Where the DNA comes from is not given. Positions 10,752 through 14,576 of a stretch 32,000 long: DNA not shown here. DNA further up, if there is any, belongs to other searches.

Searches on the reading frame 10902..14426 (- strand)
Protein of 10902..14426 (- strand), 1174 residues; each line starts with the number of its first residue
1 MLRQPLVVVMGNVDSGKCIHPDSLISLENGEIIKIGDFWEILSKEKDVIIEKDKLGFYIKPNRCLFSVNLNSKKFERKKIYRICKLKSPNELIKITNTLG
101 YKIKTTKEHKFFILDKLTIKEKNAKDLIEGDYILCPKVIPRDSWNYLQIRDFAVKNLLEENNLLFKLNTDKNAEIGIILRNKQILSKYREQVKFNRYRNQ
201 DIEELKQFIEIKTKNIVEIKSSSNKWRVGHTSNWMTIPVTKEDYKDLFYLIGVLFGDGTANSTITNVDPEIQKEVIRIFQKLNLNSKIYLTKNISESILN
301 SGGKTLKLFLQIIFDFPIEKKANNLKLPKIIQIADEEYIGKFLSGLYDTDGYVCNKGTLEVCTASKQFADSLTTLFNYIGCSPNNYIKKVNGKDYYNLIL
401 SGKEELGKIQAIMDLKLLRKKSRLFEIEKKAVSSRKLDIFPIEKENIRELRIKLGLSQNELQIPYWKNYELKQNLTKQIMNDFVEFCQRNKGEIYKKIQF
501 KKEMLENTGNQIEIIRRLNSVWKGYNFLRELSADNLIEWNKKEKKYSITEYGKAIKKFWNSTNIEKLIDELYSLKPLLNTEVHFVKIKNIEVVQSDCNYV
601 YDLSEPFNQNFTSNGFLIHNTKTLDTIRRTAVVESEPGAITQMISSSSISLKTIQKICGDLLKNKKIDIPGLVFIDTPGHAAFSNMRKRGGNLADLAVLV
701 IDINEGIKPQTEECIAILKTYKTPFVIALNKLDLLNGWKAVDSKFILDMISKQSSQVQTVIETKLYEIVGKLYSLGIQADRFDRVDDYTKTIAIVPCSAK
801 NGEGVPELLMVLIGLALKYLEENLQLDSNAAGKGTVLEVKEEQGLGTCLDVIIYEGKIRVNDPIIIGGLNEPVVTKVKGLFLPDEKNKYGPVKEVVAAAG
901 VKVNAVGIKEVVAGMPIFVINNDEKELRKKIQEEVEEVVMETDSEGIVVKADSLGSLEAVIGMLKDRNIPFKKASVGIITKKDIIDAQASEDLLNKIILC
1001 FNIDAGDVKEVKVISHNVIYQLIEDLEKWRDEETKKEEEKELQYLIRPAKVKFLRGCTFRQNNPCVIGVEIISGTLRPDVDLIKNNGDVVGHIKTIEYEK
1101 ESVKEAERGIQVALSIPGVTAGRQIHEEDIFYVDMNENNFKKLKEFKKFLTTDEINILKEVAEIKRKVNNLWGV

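Call 17: search_protein_families(library=pfam, proteins=[window:10902-14426:-], max_evalue=0.01)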
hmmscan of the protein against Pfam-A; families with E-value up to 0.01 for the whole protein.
window:10902-14426:- (1174 aa): 8 families
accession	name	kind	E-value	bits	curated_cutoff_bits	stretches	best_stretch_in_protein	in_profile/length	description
PF14890.11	Intein_splicing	-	5.2e-28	98.3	35.8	1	25-620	1-155/155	Intein splicing domain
PF00009.33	GTP_EFTU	-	5.3e-26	91.8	26.5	1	650-814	65-184/188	Elongation factor Tu GTP binding domain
PF14578.12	GTP_EFTU_D4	-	2.6e-25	88.6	23.8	1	1047-1132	1-86/86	Elongation factor Tu domain 4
PF11987.13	IF-2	-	1.6e-14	54.2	27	1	925-1027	6-117/117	Translation-initiation factor 2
PF14528.11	LAGLIDADG_3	-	1.7e-10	41.4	22.5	1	338-408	2-76/82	LAGLIDADG-like domain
PF03144.31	GTP_EFTU_D2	-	2e-09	38.2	30.3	1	846-917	1-72/73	Elongation factor Tu domain 2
PF01926.29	MMR_HSR1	-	1.1e-05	26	21.9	1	649-731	29-113/113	50S ribosome-binding GTPase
PF03029.23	ATP_bind_1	-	0.00026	21.3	27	1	668-810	91-232/240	Conserved hypothetical ATP binding protein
